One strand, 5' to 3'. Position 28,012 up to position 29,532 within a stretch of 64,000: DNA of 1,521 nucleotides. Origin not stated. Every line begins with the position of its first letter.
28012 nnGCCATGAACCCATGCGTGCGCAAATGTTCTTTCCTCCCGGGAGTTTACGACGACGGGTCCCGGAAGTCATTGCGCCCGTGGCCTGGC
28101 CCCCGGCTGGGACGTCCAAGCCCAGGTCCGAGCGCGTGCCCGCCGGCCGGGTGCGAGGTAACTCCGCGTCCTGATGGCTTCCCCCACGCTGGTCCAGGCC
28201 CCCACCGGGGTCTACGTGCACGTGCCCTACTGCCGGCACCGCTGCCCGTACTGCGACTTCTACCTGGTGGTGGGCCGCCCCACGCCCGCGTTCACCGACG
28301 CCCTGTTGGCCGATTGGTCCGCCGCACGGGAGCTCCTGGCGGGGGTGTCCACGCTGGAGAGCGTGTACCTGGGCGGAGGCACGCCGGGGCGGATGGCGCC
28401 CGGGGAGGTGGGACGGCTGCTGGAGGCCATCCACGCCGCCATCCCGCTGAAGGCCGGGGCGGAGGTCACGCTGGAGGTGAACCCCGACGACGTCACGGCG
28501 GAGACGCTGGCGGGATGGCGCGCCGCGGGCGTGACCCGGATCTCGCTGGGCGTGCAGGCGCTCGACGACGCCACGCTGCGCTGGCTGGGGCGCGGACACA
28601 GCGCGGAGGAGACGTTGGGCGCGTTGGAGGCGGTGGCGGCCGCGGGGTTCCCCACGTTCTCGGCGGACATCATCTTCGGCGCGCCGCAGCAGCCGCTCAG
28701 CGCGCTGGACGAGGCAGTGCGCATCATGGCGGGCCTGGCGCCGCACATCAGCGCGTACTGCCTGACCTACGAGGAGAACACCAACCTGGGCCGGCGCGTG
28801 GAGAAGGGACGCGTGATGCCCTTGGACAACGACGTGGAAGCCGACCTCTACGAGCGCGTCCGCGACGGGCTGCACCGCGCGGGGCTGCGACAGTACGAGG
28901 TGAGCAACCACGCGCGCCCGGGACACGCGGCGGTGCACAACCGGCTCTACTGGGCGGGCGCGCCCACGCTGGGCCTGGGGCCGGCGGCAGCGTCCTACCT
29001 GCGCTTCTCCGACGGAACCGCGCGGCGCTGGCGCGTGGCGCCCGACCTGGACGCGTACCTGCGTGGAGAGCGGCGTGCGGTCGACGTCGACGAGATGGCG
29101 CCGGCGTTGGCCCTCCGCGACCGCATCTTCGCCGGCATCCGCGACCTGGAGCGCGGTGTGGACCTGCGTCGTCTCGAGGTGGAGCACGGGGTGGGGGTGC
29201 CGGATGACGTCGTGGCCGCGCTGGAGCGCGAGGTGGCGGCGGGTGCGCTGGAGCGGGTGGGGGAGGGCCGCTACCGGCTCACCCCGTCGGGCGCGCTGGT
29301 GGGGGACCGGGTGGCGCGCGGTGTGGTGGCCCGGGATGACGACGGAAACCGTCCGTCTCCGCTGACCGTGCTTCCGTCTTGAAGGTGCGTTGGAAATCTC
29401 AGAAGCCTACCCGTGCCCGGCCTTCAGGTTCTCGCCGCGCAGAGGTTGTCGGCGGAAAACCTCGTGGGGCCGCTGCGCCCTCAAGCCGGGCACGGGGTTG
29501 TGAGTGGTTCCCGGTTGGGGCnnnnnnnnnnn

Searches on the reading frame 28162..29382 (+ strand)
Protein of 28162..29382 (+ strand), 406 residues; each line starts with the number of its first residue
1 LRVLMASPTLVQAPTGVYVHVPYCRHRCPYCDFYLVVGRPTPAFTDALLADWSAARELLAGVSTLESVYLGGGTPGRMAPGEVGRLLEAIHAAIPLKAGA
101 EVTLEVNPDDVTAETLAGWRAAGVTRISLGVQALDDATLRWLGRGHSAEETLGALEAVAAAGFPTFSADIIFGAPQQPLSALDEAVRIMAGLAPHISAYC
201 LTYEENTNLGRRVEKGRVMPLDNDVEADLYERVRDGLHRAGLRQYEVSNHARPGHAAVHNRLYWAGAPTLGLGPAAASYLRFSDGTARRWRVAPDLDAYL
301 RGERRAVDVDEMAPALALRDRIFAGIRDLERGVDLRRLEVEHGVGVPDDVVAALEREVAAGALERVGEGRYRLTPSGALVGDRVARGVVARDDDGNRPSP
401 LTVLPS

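Call 24: search_protein_families(library=pfam, proteins=[window:28162-29382:+], max_evalue=0.0001)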
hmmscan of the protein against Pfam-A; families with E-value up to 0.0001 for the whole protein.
window:28162-29382:+ (406 aa): 1 family
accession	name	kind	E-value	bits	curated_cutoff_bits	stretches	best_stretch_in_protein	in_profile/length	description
PF04055.27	Radical_SAM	-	1.8e-22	80.7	29.5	1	18-187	1-164/166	Radical SAM superfamily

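Call 29: search_protein_families(library=ncbifam, proteins=[window:28162-29382:+], max_evalue=0.001)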
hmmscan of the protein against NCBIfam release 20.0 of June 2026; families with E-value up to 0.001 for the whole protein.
window:28162-29382:+ (406 aa): 20 families
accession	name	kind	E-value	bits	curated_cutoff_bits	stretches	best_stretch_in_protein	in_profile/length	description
TIGR00539.1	hemN_rel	equivalog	3e-67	227.2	205.4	1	17-344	3-326/361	radical SAM family heme chaperone HemW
TIGR04107.1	rSAM_HutW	equivalog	7.6e-48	163.4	400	1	13-332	38-359/419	heme anaerobic degradation radical SAM methyltransferase ChuW/HutW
NF005133.0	PRK06582.1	equivalog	1.5e-45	155.9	597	1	15-279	12-277/390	coproporphyrinogen III oxidase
NF006067.1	PRK08208.1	equivalog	1.6e-41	142.7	380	1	14-386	35-412/427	STM4012 family radical SAM protein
TIGR03994.1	rSAM_HemZ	equivalog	1.6e-33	116.4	321.4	1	15-245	85-318/401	coproporphyrinogen dehydrogenase HemZ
NF004567.0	PRK05904.1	equivalog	3.6e-29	102.1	355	1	17-269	9-256/353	coproporphyrinogen III oxidase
TIGR00538.1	hemN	equivalog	2.1e-26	92.8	324.95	1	12-203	47-242/454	oxygen-independent coproporphyrinogen III oxidase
NF006385.0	PRK08629.1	equivalog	1.5e-21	76.7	355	1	17-236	55-268/439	coproporphyrinogen III oxidase family protein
NF006060.0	PRK08207.1-3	equivalog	4.5e-20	71.9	653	1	16-212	151-355/477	coproporphyrinogen III oxidase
NF006061.0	PRK08207.1-4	equivalog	1.3e-19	70.4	702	1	13-216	172-383/501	coproporphyrinogen III oxidase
NF006066.0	PRK08207.2-5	equivalog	1.1e-18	67.2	1117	1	16-195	192-377/518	coproporphyrinogen III oxidase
NF006064.0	PRK08207.2-2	equivalog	4.9e-18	65.4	504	1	14-178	144-314/465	coproporphyrinogen III oxidase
NF006059.0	PRK08207.1-1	equivalog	2.8e-15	56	1012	1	16-194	173-358/496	coproporphyrinogen III oxidase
NF006062.0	PRK08207.1-5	equivalog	4.7e-14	52.1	1007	1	14-195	148-336/476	coproporphyrinogen III oxidase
NF006063.0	PRK08207.2-1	equivalog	9.7e-14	50.9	1074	1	16-202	194-387/518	coproporphyrinogen III oxidase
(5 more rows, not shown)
